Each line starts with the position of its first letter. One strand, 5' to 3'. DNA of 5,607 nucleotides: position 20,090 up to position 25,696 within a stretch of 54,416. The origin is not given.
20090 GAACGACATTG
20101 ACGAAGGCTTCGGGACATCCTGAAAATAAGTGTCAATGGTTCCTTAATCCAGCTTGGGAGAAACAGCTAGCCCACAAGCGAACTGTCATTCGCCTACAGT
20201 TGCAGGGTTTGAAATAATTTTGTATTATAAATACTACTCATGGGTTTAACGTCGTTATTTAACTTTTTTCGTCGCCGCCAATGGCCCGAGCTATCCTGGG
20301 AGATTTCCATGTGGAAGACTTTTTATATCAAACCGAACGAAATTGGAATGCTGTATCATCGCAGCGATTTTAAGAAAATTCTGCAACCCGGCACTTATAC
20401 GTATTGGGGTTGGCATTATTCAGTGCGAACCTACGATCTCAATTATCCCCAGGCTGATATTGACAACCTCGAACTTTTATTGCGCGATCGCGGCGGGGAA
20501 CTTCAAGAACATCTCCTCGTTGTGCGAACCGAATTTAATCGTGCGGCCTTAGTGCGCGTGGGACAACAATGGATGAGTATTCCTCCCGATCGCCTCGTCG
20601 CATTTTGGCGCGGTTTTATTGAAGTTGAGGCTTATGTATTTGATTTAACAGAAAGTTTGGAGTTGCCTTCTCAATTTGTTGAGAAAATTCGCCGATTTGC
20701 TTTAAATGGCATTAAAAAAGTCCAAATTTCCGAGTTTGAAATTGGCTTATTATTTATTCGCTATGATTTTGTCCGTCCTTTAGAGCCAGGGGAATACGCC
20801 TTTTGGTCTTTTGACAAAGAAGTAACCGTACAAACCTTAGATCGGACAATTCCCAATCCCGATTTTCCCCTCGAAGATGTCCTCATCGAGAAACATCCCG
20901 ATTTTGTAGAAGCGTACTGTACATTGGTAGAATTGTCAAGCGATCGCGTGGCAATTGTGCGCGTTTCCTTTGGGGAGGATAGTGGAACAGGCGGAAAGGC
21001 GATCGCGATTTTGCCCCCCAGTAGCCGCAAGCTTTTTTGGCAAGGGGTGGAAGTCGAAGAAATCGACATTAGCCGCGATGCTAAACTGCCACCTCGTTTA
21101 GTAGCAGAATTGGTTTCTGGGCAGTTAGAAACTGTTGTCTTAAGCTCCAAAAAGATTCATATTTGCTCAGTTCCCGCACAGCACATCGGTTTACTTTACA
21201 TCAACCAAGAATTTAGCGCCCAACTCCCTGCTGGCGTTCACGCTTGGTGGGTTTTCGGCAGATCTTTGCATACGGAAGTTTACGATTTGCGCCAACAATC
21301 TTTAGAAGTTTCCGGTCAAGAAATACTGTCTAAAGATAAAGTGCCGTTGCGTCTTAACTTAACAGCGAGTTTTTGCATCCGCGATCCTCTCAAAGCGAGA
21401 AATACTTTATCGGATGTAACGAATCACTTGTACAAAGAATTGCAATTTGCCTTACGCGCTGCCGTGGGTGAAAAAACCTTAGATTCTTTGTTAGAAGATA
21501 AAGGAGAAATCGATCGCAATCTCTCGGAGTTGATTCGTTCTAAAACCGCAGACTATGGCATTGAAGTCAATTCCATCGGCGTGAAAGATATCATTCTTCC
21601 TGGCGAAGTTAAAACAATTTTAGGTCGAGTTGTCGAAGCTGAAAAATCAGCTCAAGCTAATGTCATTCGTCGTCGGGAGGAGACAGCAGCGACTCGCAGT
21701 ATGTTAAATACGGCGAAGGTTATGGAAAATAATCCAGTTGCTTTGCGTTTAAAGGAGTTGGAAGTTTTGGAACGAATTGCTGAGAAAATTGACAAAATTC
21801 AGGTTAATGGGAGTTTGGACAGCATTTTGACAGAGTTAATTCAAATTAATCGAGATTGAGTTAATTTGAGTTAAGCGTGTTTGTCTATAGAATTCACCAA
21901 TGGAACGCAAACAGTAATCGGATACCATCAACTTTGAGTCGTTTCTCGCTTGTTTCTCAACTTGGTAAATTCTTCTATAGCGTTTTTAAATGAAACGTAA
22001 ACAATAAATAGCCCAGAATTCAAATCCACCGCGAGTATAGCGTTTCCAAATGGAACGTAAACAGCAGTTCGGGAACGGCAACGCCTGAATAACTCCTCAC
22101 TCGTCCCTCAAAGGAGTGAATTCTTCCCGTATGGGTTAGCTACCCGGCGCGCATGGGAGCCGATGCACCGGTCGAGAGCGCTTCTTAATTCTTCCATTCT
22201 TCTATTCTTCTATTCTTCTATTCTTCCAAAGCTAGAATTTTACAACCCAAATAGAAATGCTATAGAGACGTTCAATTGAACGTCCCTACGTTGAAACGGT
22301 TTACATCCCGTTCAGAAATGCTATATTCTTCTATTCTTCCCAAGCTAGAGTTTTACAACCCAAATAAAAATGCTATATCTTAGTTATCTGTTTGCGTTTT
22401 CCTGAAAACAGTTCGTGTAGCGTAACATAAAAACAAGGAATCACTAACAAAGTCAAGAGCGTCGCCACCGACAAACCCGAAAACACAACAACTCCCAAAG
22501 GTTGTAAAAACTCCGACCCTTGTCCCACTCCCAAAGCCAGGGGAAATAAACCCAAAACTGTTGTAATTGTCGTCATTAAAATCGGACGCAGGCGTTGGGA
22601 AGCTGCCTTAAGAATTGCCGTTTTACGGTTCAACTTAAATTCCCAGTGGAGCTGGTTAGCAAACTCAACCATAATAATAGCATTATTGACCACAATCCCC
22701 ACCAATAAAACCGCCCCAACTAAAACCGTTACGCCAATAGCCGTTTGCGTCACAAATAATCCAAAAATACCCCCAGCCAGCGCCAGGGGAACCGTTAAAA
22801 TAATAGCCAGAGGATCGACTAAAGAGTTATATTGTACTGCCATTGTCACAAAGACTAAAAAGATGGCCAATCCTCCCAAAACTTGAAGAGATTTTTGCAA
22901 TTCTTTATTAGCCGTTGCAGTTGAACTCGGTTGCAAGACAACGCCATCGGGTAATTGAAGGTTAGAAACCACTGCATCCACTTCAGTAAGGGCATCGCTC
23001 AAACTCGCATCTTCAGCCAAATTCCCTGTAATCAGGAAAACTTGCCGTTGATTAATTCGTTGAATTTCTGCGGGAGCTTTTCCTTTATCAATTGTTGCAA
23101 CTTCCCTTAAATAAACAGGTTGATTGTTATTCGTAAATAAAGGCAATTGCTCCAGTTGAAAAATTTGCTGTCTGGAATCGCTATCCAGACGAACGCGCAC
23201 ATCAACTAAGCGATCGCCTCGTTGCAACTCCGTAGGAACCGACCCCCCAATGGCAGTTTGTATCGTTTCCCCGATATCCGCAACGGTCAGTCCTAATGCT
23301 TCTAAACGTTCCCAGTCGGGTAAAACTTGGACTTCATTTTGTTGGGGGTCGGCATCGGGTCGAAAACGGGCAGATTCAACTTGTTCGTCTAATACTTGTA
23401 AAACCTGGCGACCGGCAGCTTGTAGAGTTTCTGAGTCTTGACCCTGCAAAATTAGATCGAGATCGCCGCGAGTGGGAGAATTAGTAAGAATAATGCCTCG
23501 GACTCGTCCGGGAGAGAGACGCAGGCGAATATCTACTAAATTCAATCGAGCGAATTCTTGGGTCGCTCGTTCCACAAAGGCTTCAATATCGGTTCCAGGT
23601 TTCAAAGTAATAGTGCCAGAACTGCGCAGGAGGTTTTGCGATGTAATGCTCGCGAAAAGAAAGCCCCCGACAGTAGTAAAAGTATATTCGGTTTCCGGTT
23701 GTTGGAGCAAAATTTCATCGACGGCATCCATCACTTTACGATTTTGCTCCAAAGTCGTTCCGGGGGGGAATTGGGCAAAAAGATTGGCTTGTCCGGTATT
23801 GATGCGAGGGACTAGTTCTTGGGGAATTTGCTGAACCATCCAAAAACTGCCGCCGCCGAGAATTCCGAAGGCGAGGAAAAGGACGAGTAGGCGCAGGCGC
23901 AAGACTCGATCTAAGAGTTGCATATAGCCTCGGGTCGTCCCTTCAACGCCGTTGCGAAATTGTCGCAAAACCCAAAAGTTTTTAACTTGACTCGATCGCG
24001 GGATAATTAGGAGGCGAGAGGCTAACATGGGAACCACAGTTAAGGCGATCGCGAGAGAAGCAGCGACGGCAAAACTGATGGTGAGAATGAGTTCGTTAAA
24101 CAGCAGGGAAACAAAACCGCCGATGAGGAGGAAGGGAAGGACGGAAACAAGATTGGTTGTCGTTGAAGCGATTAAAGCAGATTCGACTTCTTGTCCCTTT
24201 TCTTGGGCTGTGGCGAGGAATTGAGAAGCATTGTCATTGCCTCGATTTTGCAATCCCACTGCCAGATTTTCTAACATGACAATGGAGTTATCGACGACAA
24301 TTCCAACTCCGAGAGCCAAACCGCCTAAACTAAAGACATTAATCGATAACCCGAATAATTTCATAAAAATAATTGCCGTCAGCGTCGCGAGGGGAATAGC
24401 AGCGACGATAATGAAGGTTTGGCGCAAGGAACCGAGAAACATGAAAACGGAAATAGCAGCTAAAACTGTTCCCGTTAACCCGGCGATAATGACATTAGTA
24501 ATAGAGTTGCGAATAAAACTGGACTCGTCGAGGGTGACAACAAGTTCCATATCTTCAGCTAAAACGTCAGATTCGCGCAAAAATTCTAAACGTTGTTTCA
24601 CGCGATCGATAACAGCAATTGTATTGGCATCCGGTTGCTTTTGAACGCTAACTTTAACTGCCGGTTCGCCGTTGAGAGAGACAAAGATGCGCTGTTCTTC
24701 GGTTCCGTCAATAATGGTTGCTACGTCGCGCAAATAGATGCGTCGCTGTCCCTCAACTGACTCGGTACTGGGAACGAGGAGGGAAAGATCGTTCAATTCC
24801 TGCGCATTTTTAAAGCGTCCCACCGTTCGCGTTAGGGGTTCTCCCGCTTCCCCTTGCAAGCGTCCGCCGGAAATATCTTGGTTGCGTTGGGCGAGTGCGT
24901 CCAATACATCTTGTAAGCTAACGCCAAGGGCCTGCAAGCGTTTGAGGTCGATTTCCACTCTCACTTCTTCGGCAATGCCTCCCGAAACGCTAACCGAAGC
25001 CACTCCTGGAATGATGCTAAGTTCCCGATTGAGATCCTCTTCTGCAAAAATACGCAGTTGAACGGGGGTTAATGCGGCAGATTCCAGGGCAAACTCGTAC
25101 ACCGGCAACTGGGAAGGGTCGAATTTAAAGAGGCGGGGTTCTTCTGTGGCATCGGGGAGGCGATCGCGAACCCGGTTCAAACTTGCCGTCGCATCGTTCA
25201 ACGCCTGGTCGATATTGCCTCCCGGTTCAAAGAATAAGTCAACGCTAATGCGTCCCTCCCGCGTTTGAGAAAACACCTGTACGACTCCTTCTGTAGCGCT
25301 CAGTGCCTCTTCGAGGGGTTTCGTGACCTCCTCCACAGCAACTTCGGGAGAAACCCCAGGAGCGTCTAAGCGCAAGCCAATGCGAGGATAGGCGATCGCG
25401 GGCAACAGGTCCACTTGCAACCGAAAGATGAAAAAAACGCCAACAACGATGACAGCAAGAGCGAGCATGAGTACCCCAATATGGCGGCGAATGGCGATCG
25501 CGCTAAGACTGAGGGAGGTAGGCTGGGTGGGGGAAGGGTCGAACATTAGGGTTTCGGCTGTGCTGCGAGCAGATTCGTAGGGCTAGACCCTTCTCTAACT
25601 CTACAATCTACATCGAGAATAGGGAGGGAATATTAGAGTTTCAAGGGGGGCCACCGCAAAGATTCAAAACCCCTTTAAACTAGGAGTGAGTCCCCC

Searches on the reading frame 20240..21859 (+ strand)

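Call 7: search_protein_families(library=pfam, proteins=[window:20240-21859:+], max_evalue=0.01)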
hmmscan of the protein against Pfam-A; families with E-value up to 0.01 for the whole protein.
window:20240-21859:+ (539 aa): 2 families
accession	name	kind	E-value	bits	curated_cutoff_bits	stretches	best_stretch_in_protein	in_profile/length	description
PF01145.31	Band_7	-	1.6e-30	106.9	23.6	1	311-481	3-175/176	SPFH domain / Band 7 family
PF13421.11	Band_7_1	-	0.00046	20.3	24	1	389-464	129-206/211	SPFH domain-Band 7 family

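Call 87: search_protein_families(library=padloc, proteins=[window:20240-21859:+], max_evalue=0.001)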
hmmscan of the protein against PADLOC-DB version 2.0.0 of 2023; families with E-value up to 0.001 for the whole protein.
window:20240-21859:+ (539 aa): 0 families

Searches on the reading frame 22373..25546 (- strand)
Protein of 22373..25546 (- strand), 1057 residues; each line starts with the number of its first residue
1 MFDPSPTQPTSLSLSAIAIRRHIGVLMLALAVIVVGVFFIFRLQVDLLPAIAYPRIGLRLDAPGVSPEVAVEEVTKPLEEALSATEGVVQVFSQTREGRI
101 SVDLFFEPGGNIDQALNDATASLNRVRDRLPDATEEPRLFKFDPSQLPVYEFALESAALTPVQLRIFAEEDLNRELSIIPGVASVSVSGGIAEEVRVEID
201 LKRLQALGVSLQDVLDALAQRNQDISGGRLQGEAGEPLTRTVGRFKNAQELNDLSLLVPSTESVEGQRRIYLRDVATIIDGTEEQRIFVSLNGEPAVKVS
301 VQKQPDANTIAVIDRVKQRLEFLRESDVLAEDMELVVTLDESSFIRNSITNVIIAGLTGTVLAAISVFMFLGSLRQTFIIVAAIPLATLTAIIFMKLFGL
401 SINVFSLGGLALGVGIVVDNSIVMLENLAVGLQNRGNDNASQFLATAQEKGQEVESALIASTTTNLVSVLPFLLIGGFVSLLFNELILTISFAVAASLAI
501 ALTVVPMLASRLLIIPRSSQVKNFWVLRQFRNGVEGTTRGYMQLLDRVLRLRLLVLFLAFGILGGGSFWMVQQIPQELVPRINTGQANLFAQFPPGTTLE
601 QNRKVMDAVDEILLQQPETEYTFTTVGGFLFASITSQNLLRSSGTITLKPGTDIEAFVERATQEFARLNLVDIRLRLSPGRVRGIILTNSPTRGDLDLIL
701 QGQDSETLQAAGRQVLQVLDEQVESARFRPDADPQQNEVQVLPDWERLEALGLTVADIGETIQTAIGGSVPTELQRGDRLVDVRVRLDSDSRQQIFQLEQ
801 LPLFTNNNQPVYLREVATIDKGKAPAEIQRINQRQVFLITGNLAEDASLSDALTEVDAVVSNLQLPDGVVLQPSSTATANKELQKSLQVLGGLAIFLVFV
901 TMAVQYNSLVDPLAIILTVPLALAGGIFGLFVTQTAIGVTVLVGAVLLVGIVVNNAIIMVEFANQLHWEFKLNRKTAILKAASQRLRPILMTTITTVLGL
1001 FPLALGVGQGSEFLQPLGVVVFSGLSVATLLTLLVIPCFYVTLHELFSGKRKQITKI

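Call 7: search_protein_families(library=pfam, proteins=[window:22373-25546:-], max_evalue=0.01)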
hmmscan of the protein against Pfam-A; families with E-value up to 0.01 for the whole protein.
window:22373-25546:- (1057 aa): 2 families
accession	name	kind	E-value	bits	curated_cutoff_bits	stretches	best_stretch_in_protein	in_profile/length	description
PF00873.25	ACR_tran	-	1.4e-296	986.8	28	1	15-1044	2-1021/1021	AcrB/AcrD/AcrF family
PF03176.21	MMPL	-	2.6e-05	23.8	20.5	1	841-1043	96-302/333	MMPL family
